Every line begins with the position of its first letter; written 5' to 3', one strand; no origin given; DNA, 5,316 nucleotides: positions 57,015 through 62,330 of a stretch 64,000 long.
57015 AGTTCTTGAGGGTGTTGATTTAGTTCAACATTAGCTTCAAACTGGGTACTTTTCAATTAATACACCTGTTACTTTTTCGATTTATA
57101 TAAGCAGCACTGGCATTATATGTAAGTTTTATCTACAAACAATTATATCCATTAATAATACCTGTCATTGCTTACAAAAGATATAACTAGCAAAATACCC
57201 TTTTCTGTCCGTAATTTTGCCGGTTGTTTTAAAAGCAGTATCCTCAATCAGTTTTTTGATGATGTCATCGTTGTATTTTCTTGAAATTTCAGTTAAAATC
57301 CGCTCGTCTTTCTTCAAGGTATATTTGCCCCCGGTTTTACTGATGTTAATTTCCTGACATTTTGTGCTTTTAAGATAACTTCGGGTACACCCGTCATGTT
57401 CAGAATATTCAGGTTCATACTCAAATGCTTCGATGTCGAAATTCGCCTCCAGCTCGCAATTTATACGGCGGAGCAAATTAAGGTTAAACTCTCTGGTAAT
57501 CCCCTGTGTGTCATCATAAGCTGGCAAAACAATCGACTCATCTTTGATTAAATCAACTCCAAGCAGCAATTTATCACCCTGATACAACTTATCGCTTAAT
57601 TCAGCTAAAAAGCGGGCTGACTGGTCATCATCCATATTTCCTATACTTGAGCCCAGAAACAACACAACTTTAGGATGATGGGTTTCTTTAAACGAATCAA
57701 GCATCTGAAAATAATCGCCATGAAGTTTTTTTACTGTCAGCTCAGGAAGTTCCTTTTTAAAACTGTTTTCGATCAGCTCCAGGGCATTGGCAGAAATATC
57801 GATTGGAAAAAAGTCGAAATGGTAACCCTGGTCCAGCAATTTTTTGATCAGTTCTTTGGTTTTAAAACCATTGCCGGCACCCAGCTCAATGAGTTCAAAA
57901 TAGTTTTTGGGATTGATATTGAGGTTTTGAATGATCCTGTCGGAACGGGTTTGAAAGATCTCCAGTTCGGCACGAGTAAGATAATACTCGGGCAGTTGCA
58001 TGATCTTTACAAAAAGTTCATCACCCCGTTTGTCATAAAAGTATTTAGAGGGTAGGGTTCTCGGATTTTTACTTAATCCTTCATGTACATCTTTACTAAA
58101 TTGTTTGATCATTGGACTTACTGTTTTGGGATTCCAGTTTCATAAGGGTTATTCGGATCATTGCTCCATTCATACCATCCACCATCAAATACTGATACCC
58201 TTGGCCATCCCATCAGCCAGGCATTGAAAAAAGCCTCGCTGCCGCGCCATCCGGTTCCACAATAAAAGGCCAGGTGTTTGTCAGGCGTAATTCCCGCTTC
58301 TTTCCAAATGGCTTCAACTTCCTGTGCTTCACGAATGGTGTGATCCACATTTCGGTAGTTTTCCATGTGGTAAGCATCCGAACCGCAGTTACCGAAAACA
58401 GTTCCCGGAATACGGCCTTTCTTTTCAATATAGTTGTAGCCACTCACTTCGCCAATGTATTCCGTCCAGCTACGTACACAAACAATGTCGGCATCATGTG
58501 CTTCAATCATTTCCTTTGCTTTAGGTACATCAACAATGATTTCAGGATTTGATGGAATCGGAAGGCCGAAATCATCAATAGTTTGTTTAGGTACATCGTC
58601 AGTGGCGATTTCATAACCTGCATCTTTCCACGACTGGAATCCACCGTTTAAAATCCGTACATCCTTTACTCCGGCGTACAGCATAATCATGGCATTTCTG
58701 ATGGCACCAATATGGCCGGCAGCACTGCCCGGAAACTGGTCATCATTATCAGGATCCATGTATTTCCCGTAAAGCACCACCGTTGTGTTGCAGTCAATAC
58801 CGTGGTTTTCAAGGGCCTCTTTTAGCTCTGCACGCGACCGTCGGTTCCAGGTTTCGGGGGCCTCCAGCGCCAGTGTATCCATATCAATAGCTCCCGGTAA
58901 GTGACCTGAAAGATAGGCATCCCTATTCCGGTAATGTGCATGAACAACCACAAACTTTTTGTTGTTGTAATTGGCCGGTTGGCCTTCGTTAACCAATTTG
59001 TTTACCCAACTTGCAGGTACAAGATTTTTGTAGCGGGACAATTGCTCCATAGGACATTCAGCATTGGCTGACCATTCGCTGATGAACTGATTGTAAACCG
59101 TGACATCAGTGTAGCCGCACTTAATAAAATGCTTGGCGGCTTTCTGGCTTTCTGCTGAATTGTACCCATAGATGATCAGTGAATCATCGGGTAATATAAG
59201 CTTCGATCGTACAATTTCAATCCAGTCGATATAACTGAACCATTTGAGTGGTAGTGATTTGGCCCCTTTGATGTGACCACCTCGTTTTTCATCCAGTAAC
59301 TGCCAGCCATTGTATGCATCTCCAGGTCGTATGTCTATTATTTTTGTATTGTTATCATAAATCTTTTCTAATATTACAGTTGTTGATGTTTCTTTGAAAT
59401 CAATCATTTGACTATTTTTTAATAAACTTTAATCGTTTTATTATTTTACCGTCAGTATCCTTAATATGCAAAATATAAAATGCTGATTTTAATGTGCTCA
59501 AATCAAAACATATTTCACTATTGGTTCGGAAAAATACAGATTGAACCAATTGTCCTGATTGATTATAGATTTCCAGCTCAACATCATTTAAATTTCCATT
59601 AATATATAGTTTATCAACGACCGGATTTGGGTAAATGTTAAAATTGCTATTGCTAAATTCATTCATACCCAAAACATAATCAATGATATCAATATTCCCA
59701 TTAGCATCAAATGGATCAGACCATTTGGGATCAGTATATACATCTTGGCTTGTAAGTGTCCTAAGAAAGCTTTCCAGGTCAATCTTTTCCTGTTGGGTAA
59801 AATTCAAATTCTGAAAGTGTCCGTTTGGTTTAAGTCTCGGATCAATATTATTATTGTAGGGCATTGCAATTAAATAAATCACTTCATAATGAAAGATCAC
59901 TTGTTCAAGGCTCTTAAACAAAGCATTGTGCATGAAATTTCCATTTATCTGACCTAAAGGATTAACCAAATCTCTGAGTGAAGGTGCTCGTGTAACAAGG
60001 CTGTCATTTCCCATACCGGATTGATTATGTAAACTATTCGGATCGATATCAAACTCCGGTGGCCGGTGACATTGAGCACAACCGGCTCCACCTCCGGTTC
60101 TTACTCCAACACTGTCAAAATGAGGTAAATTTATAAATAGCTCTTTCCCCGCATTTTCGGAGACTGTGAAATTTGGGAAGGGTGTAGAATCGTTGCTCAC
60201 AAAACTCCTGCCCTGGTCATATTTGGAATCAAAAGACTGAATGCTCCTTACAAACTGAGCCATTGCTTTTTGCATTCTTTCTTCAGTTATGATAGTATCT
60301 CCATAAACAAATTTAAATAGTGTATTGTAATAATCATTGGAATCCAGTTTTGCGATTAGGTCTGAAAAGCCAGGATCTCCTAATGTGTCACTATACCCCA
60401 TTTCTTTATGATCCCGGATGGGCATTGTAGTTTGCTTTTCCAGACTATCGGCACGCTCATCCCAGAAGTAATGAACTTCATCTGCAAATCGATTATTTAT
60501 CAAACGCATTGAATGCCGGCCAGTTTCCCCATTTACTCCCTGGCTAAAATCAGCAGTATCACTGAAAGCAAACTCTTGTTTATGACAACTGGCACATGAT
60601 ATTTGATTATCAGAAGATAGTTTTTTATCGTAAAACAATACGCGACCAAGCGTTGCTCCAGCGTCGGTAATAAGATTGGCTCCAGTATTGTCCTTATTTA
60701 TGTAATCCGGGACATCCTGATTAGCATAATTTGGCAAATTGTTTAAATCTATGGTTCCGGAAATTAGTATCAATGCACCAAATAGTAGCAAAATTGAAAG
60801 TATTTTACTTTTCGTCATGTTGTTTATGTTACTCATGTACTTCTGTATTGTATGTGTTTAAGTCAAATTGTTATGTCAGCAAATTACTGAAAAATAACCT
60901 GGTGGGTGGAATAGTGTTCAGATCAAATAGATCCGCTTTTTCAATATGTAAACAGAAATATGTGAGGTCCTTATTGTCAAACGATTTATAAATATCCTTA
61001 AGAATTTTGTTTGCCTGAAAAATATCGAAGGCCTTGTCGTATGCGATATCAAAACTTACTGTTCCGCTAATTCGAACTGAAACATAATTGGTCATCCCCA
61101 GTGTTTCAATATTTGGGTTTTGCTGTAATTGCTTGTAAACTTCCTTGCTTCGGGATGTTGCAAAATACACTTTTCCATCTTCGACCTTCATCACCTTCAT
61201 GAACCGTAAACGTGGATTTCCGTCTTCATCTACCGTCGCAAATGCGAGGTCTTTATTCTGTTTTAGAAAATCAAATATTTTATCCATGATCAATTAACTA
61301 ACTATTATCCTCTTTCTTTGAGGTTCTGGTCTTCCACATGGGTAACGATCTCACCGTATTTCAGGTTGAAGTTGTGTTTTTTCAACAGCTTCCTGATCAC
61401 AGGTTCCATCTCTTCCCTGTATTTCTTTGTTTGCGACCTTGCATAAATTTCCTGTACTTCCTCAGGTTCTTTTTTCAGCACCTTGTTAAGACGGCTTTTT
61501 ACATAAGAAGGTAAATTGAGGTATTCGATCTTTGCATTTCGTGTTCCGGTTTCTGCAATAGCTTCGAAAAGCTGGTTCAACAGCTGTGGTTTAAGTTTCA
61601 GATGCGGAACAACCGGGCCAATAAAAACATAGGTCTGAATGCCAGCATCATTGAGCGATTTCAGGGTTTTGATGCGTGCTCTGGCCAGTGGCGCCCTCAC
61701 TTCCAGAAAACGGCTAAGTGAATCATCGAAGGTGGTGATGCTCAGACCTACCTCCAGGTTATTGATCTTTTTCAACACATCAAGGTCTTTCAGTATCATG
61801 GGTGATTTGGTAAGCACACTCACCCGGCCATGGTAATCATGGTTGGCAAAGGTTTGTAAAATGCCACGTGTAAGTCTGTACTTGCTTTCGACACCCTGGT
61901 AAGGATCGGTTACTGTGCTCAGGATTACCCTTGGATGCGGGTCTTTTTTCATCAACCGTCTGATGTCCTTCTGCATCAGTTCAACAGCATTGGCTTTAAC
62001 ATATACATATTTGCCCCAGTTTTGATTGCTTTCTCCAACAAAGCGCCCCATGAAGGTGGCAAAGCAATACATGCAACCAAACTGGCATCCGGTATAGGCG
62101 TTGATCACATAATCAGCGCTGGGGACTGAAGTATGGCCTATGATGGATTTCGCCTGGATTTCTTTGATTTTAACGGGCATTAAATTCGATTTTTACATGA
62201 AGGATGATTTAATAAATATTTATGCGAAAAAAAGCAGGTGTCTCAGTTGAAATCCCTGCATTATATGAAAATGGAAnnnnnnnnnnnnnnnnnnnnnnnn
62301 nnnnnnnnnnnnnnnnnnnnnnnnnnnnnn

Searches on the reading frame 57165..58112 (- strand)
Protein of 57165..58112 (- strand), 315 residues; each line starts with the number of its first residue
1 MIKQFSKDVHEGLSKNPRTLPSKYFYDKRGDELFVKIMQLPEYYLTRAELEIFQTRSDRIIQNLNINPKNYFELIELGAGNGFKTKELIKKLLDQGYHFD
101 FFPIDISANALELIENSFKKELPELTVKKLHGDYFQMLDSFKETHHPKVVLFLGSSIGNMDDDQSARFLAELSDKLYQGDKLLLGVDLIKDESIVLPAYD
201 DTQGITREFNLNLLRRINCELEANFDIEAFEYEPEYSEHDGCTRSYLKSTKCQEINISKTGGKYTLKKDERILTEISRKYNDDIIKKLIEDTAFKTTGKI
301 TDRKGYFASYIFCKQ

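Call 67: search_protein_families(library=pfam, proteins=[window:57165-58112:-], max_evalue=0.00001)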
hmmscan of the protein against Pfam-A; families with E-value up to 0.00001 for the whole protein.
window:57165-58112:- (315 aa): 1 family
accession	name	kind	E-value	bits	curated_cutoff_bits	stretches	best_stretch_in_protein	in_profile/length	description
PF10017.15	Methyltransf_33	-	2.9e-95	319.3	23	1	5-312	1-302/304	Histidine-specific methyltransferase, SAM-dependent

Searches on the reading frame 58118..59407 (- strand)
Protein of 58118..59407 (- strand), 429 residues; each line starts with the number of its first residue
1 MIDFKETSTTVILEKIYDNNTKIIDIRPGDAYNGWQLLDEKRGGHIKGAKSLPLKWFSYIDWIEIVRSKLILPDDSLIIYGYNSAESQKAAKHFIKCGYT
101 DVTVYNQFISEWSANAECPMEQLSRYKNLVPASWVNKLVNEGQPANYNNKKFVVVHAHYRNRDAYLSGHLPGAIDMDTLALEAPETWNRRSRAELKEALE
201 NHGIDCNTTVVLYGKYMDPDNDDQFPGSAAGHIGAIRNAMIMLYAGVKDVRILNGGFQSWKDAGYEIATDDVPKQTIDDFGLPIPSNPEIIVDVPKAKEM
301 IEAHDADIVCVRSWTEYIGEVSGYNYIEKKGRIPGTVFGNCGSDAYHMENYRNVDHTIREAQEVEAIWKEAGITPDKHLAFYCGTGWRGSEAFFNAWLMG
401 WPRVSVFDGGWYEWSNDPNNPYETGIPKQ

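Call 67: search_protein_families(library=pfam, proteins=[window:58118-59407:-], max_evalue=0.00001)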
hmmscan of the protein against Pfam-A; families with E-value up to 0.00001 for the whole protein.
window:58118-59407:- (429 aa): 1 family
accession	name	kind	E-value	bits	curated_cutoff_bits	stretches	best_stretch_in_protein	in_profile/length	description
PF00581.25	Rhodanese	-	3.3e-38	130.7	22.2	3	296-416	4-101/102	Rhodanese-like domain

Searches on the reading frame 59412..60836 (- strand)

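Call 67: search_protein_families(library=pfam, proteins=[window:59412-60836:-], max_evalue=0.00001)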
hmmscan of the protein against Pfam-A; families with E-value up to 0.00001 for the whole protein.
window:59412-60836:- (474 aa): 2 families
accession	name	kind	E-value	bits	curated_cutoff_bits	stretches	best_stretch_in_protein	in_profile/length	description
PF03150.19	CCP_MauG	-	2.2e-41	142.4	25.6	1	59-208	2-142/149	Di-haem cytochrome c peroxidase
PF18962.6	Por_Secre_tail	-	3.1e-12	47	27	1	401-469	1-73/75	Secretion system C-terminal sorting domain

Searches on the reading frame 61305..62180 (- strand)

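Call 67: search_protein_families(library=pfam, proteins=[window:61305-62180:-], max_evalue=0.00001)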
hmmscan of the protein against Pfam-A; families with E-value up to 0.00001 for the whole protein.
window:61305-62180:- (291 aa): 2 families
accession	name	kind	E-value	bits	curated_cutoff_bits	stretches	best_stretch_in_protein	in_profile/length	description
PF04055.27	Radical_SAM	-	2.7e-12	47.6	29.5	1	26-188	1-148/166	Radical SAM superfamily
PF20903.3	SPL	-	8e-08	32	27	1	14-239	69-284/338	Spore photoproduct lyase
